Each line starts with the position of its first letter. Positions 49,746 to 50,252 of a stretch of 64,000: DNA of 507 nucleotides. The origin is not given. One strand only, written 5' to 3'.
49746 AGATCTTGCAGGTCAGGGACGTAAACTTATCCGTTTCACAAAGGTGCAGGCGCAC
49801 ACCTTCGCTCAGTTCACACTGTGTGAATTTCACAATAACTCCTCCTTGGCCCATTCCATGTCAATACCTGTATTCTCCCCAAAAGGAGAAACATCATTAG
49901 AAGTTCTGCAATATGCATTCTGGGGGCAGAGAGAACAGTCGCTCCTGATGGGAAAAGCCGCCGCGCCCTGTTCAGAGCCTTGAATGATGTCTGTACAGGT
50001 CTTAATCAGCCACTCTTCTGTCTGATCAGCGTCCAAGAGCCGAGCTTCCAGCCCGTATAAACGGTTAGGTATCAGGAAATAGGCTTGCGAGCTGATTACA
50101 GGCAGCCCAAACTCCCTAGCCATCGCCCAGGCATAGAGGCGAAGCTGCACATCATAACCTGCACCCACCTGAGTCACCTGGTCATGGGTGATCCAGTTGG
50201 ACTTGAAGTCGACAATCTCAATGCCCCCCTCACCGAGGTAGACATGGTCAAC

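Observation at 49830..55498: Compact AddAB in which both subunits carry the Cx2Cx5C iron-staple cysteine pattern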

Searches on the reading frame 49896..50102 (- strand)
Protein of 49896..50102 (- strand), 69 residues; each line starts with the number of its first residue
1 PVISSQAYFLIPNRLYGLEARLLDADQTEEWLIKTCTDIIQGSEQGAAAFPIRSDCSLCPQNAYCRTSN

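Call 68: search_solved_structures(query=A4, max_evalue=10, show_alignments=5)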
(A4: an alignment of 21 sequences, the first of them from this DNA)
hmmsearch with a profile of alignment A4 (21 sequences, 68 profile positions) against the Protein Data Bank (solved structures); distinct sequences matched with E-value up to 10: 17.
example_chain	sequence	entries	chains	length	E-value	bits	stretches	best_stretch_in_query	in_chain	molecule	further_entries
4hpz_A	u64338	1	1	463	0.01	19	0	4-45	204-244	dTale2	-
3u44_B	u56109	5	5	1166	0.058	16.6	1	27-65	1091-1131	ATP-dependent helicase/deoxyribonuclease subunit B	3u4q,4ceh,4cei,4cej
9iab_A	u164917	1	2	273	0.077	16.2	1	48-65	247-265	PD-(D/E)XK endonuclease-like domain-containing protein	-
1tf3_A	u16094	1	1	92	0.23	14.7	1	23-56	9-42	TRANSCRIPTION FACTOR IIIA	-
1gtd_A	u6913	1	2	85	1.1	12.5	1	14-41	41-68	MTH169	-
5eaw_A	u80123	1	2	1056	1.2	12.4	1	2-65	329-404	DNA replication ATP-dependent helicase/nuclease DNA2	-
5eax_A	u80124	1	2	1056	1.2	12.4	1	2-65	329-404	DNA replication ATP-dependent helicase/nuclease DNA2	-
5ean_A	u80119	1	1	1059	1.2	12.4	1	2-65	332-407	DNA replication ATP-dependent helicase/nuclease DNA2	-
5j0i_A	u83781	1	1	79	1.7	11.9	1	13-52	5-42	Designed protein 2L6HC3_12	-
1qc7_A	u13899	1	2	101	1.9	11.7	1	9-44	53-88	PROTEIN (FLIG)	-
5j3b_A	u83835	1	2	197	1.9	11.7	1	8-33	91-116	Elongation factor P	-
9iac_A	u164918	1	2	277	2.2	11.5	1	48-67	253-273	Similar to tr|Q3MCC8|Q3MCC8_ANAVT Hypothetical protein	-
5j0k_A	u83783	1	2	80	3.4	10.9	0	21-48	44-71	designed protein 2L4HC2_23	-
5kse_A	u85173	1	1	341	3.9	10.8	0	3-36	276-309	Flap endonuclease 1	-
4rfx_A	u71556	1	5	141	6.7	10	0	14-46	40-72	Dynactin subunit 1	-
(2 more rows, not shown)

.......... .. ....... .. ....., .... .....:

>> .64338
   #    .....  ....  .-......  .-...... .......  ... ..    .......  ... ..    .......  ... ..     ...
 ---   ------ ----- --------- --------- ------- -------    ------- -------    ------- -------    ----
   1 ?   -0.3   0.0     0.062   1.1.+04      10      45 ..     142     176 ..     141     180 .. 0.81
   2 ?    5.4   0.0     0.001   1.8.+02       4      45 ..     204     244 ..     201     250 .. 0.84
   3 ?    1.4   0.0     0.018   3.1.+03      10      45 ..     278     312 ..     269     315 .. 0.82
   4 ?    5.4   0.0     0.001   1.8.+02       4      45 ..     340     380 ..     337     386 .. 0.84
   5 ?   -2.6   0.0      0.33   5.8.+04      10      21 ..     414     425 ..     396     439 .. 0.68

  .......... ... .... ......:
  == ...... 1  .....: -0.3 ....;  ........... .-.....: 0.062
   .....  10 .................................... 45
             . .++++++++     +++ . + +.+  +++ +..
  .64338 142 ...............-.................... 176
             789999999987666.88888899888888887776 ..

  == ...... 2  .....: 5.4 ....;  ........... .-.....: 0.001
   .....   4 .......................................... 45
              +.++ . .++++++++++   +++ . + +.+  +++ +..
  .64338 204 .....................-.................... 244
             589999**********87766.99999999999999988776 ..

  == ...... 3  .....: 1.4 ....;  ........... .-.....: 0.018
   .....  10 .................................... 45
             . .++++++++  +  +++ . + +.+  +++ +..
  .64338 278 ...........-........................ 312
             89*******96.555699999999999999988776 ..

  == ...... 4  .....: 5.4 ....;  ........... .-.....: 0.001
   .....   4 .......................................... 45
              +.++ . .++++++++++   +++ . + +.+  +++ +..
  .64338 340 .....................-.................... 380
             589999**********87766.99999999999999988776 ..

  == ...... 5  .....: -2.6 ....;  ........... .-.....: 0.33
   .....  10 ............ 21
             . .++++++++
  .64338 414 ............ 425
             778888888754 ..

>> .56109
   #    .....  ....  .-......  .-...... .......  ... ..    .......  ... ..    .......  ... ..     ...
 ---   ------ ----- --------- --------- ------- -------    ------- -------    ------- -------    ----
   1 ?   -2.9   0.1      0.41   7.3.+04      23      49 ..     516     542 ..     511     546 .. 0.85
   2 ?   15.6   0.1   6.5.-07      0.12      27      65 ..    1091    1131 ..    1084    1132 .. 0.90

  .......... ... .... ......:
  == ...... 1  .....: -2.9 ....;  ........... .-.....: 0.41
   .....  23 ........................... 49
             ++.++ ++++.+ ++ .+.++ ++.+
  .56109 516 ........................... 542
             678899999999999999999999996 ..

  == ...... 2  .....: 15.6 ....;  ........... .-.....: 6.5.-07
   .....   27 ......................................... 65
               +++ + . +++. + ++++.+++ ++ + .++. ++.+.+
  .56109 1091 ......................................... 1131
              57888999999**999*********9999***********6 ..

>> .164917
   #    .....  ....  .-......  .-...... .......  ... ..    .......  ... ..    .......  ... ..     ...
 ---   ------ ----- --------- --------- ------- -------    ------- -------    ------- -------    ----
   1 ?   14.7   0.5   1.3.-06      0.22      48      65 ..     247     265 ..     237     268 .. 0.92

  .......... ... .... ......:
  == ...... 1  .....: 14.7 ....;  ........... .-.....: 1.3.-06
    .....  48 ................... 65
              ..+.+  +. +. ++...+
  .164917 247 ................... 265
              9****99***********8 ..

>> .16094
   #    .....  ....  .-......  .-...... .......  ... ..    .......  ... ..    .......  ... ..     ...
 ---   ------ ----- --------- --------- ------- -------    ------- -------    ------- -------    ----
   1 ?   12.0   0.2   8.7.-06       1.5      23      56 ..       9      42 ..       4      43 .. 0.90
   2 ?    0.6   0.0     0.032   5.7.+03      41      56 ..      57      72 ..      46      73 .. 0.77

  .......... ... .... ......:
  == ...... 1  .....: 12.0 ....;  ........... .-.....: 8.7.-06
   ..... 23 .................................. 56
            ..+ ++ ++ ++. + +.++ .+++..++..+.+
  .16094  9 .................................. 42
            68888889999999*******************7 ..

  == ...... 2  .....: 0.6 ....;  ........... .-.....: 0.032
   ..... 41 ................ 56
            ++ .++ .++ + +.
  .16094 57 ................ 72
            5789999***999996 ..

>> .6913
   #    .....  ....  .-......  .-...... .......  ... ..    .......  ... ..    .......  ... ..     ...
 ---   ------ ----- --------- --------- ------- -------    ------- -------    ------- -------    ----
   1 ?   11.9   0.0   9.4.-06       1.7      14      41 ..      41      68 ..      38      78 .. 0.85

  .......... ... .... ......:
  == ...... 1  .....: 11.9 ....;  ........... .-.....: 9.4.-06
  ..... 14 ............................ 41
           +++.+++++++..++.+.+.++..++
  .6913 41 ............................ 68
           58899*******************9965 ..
